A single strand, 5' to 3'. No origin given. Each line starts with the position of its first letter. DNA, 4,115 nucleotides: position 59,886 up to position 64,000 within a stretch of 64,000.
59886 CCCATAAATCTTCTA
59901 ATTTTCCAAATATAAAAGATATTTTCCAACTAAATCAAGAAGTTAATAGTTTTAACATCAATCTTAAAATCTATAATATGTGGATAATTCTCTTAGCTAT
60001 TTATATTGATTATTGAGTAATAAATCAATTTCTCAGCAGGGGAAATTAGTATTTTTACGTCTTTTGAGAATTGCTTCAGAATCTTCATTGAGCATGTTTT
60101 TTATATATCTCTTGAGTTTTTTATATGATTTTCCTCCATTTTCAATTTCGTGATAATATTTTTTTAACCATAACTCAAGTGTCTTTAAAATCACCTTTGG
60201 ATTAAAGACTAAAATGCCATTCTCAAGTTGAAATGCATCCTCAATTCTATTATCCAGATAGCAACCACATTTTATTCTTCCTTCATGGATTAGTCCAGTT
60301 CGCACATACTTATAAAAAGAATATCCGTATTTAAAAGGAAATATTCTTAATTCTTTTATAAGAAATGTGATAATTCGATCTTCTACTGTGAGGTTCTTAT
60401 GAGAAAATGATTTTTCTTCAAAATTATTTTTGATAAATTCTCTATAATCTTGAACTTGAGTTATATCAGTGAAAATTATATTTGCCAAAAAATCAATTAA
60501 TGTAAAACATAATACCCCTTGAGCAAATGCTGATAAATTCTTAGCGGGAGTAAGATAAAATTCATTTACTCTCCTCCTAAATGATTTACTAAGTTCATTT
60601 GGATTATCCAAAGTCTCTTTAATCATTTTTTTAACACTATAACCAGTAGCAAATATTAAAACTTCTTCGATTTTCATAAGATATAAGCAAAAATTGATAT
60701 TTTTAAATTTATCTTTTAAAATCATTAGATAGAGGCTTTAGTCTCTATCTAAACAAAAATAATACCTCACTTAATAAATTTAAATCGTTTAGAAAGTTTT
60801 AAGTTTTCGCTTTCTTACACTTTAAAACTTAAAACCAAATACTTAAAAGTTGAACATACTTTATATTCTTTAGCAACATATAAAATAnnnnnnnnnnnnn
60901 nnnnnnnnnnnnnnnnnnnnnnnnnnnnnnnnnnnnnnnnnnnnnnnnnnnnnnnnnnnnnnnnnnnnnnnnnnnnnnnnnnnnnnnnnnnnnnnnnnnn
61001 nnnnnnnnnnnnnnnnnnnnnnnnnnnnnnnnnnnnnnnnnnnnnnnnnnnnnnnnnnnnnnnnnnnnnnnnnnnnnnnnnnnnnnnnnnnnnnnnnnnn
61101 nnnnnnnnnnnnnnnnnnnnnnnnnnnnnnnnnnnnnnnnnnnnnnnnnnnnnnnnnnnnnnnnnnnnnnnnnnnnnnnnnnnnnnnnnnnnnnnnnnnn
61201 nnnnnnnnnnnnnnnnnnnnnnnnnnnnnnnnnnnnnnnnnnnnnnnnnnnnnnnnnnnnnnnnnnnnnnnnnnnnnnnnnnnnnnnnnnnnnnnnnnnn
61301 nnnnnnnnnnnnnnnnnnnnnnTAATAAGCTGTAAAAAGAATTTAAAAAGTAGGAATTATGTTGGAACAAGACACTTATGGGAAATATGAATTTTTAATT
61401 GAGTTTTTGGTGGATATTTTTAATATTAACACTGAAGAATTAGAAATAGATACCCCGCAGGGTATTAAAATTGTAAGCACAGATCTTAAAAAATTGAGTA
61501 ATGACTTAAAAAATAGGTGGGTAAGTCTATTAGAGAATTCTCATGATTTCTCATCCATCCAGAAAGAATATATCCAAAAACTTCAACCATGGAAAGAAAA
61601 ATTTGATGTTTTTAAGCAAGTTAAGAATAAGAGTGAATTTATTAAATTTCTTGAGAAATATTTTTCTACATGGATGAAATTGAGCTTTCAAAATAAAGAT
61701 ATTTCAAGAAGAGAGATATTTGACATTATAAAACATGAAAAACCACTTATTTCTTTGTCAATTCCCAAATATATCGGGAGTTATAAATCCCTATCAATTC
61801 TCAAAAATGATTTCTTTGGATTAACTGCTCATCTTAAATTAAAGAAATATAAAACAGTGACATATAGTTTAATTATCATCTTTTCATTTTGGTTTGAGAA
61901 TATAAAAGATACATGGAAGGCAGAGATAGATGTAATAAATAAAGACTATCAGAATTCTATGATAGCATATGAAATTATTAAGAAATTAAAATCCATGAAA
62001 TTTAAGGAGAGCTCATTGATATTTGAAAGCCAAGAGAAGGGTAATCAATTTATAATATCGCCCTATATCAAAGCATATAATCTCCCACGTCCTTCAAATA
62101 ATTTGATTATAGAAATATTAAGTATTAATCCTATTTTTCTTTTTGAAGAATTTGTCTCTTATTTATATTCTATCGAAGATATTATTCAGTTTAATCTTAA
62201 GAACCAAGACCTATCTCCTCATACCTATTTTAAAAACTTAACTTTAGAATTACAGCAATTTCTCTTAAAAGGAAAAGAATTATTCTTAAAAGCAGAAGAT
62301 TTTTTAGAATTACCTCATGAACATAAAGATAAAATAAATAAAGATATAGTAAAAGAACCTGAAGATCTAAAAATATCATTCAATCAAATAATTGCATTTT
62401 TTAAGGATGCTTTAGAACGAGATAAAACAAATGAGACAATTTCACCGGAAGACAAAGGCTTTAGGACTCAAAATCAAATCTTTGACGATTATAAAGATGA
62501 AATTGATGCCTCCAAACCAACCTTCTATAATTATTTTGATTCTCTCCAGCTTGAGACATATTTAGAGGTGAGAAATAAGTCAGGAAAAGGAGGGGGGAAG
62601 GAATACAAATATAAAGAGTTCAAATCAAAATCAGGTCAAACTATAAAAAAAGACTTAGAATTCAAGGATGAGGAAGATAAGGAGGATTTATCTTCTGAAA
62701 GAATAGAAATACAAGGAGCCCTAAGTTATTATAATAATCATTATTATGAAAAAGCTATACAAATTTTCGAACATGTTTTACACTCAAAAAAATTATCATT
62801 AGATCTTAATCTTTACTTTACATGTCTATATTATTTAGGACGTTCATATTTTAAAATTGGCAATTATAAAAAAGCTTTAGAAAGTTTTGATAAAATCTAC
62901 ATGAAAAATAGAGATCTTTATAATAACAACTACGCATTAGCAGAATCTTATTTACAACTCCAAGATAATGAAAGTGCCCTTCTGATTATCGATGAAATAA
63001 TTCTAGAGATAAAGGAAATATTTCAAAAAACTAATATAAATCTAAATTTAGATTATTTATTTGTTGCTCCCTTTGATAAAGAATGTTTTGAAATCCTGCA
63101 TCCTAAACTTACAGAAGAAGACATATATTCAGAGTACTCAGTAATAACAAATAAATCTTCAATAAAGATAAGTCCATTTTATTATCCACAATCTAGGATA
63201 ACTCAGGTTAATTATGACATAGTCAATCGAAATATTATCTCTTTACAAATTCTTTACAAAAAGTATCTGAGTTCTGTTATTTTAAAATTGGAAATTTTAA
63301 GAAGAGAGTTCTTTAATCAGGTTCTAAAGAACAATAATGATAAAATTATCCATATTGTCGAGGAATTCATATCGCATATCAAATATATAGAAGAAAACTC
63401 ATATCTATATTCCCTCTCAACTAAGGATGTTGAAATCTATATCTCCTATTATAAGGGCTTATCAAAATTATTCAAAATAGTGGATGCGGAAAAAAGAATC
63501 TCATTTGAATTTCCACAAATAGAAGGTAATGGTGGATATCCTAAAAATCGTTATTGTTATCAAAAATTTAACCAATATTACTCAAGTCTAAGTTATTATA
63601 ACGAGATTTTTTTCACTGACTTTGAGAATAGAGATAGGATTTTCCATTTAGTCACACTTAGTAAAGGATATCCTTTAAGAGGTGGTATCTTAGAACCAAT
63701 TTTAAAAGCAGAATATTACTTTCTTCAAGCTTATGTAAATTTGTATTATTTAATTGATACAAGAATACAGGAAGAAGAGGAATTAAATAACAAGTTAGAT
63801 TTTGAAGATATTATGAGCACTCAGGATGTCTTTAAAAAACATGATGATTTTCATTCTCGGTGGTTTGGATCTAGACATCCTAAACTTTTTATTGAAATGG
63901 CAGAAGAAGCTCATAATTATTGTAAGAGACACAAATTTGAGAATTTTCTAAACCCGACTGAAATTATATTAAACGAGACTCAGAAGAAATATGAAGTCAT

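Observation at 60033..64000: Divergent HEPN-like and NYN RNase genes followed by an unannotated >880-aa wHTH-TPR protein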

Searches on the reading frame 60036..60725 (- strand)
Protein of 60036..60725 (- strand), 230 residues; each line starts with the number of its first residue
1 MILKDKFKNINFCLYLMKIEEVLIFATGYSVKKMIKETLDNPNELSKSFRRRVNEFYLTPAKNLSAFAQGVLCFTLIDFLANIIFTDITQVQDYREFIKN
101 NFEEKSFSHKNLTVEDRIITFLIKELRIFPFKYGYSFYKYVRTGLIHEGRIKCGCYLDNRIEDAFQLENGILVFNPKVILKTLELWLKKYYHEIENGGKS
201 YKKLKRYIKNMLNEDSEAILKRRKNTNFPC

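Call 5: search_protein_families(library=pfam, proteins=[window:60036-60725:-], max_evalue=1)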
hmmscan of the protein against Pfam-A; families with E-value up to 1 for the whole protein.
window:60036-60725:- (230 aa): 0 families

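Call 6: search_protein_families(library=padloc, proteins=[window:60036-60725:-], max_evalue=1)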
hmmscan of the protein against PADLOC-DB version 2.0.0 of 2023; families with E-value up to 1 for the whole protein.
window:60036-60725:- (230 aa): 2 families
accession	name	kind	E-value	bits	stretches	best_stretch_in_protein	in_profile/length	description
PDLC00292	PtuA1|PtuA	-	0.0046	13.4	1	173-226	446-493/726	AAA ATPase domain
PDLC04190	HEC-01B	-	0.019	13.3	1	175-219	33-68/168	-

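Call 20: find_homologous_proteins(query=window:60036-60725:-, max_evalue=0.01)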
Query window:60036-60725:- (230 aa): 30 proteins with E <= 0.01 among 229 candidates.
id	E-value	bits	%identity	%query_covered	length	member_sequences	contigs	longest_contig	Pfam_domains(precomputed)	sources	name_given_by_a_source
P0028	1.1e-147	508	100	100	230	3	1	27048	-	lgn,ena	-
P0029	7.2e-103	361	77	93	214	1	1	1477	-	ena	-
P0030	6.2e-102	358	75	93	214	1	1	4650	-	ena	-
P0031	2.8e-99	349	74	93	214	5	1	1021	-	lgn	-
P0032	4.9e-97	342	72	93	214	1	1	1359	-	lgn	-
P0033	1.5e-92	327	69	93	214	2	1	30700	-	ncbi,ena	-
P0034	4.9e-76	273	59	93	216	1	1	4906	-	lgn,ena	-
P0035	8.7e-76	273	60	90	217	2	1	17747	-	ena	-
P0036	4.2e-74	267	58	90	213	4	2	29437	-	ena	-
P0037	2.0e-71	258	57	90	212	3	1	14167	-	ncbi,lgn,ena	-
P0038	1.2e-69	253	56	90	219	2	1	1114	-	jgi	-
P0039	5.5e-69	250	56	90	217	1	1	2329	-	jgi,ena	-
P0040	2.1e-63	232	53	89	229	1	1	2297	-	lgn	-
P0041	3.1e-63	232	51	90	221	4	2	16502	-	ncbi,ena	-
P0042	2.2e-62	229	54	83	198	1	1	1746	-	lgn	-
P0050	9.4e-47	178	47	90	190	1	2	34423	-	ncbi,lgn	-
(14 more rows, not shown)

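Call 22: find_encoding_contigs(protein=P0033, flank=5000, max_places=2)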
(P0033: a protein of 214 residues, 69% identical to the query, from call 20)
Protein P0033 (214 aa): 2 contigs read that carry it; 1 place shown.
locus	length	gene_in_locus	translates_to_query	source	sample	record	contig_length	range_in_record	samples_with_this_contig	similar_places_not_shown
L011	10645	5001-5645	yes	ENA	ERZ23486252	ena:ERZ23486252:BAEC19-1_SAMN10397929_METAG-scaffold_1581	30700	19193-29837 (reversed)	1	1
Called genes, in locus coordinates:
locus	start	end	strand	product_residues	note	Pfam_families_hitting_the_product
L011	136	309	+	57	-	-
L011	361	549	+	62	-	-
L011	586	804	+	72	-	-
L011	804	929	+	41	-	-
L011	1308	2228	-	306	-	-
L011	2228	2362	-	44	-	-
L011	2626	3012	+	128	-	-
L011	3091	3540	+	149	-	-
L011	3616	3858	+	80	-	-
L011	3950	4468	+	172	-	-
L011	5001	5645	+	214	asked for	-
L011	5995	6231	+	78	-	-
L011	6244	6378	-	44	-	-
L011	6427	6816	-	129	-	-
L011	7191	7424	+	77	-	-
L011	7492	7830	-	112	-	-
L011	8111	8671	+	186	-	PF01636:APH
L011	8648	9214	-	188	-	-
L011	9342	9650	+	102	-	-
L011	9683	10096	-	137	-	-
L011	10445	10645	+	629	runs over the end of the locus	PF02463:SMC_N (faint), PF13175:AAA_15, PF13304:AAA_21, PF04326:SLFN_AlbA_2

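Call 23: find_encoding_contigs(protein=P0050, flank=5000, max_places=2)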
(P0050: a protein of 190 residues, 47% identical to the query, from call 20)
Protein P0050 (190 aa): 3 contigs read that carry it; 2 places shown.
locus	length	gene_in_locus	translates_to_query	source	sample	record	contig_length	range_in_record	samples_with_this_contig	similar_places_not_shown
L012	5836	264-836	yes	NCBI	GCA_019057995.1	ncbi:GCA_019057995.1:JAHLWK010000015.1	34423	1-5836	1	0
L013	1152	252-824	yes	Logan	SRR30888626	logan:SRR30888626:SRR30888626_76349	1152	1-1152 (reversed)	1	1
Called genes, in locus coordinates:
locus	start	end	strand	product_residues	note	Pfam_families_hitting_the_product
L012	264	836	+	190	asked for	-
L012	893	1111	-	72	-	-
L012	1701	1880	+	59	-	-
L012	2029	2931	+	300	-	PF01966:HD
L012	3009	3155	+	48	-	-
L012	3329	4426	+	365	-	PF02463:SMC_N (faint), PF13175:AAA_15, PF13304:AAA_21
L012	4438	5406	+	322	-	-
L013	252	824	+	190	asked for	-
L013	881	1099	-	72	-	-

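Call 55: predict_structure(alignment_id=A1)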
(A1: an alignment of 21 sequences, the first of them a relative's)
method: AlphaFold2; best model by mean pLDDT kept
length: 230 residues; sequences in the alignment: 21
mean_pLDDT: 80.1   pTM: 0.77
mean pLDDT of the five models: 80.1, 79.7, 79.3, 79.0, 78.1
residues with pLDDT >= 90: 116; 70-90: 62; 50-70: 26; < 50: 26
segments of 3 or more residues with pLDDT < 50: 1-24
pLDDT, mean of each block of 10 residues (from residue 1): 28 29 53 82 95 93 90 92 93 91 71 91 93 87 61 77 87 91 97 96 94 81 69
secondary structure, 60 per line:
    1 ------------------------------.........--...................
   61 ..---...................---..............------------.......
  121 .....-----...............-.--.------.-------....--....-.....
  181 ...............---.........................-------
elements in order: H31-39 H42-62 H66-84 H88-101 H114-125 H131-145 E165-168 E171-174 H176-195 H199-223

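Call 57: search_protein_families(library=pfam, alignment_id=A1, max_evalue=1)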
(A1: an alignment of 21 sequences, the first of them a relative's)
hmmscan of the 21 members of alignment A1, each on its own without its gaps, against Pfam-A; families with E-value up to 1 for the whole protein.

A. member 1, P0028 (230 aa): 0 families

B. families by the number of members that match (of 21 scanned): 20 families
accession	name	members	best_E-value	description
PF14103.11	DUF4276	4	0.017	Domain of unknown function (DUF4276)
PF11460.13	DUF3007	4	0.063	Protein of unknown function (DUF3007)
PF13027.11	DUF3888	3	0.00023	Protein of unknown function (DUF3888)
PF06891.17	P2_Phage_GpR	3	0.065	P2 phage tail completion protein R (GpR)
PF12153.13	CAP18_C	3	0.093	LPS binding domain of CAP18 (C terminal)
PF10437.14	Lip_prot_lig_C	2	0.015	Bacterial lipoate protein ligase C-terminus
PF09457.15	RBD-FIP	2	0.2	FIP domain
PF18409.7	Plk4_PB2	1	0.057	Polo-like Kinase 4 Polo Box 2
PF20275.3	CTD10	1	0.076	C-terminal domain 10 of the ABC-three component (ABC-3C) systems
PF19527.4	DUF6055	1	0.093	Family of unknown function (DUF6055)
PF07624.16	PSD2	1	0.13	Protein of unknown function (DUF1585)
PF05494.18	MlaC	1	0.13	MlaC protein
PF20735.2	Lambda_ea8_5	1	0.13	Bacteriophage lambda ea8.5-related domain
PF23058.1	RBD_ZCCHC3_2nd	1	0.14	ZCCHC3, second RNA-binding domain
PF00416.27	Ribosomal_S13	1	0.14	Ribosomal protein S13/S18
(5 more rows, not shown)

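Call 58: search_solved_structures(query=A1, max_evalue=10)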
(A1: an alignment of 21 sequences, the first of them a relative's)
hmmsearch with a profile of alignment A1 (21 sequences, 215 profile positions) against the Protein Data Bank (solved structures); distinct sequences matched with E-value up to 10: 6.
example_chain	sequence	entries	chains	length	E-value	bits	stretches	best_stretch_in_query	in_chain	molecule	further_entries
7mwr_B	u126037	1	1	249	0.14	14.9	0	169-204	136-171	LHD101B4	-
5cwb_A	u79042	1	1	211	0.16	14.7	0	170-204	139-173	Designed helical repeat protein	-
7rxa_A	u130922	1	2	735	1.4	11.7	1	31-107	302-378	afTMEM16 lipid scramblase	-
6dz7_B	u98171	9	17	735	1.4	11.7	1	31-107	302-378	Plasma membrane channel protein (Aqy1), putative | afTMEM16 lipid scramblase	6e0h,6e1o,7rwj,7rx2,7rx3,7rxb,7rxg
9ivk_A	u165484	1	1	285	7.8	9.2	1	143-209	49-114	HBC599 membrane protein binder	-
8fjg_A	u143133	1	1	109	9.4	8.9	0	164-204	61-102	H12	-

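Call 103: search_protein_families(library=ncbifam, proteins=[window:60036-60725:-], max_evalue=0.1)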
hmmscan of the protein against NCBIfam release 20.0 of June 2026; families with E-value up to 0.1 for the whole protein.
window:60036-60725:- (230 aa): 1 family
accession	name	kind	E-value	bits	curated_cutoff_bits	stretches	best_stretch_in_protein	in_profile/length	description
NF010461.0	PRK13886.1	subfamily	0.063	12.7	360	1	185-210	150-175/241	conjugal transfer protein TraL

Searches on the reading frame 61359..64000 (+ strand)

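Call 5: search_protein_families(library=pfam, proteins=[window:61359-64000:+], max_evalue=1)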
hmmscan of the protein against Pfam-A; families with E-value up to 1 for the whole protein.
window:61359-64000:+ (880 aa): 13 families
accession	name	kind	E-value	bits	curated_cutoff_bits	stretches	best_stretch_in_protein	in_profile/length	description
PF07719.23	TPR_2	-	8.6e-08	32.2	27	1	489-517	3-31/34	Tetratricopeptide repeat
PF12895.13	ANAPC3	-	4.1e-06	27.4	27.2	1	454-512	30-81/82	Anaphase-promoting complex, cyclosome, subunit 3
PF13174.12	TPR_6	-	3.1e-05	24.8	26.3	1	489-513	2-26/33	Tetratricopeptide repeat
PF14559.12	TPR_19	-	9e-05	23.2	25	1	501-550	5-54/68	Tetratricopeptide repeat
PF00515.34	TPR_1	-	0.0006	20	27.8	1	489-512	3-26/34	Tetratricopeptide repeat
PF13424.12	TPR_12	-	0.00086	19.9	30.1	1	455-512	11-70/77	Tetratricopeptide repeat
PF13428.12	TPR_14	-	0.015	16.4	23.5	0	489-515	3-29/44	Tetratricopeptide repeat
PF14853.12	Fis1_TPR_C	-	0.015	16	25.3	1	489-511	3-25/53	Fis1 C-terminal tetratricopeptide repeat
PF13432.12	TPR_16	-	0.031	15.2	32.7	2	493-546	3-56/65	Tetratricopeptide repeat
PF13176.12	TPR_7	-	0.067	13.8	27.9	0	493-512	5-24/36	Tetratricopeptide repeat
PF04899.17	MbeD_MobD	-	0.17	12.5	21.6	0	64-88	12-36/70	MbeD/MobD like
PF22205.1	Csm6_6H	-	0.21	12.2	27.6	1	449-517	4-70/93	Csm6 6H domain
PF13374.12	TPR_10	-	0.24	11.9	27.5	0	488-511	3-26/42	Tetratricopeptide repeat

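Call 6: search_protein_families(library=padloc, proteins=[window:61359-64000:+], max_evalue=1)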
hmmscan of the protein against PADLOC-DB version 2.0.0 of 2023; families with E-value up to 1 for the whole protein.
window:61359-64000:+ (880 aa): 0 families
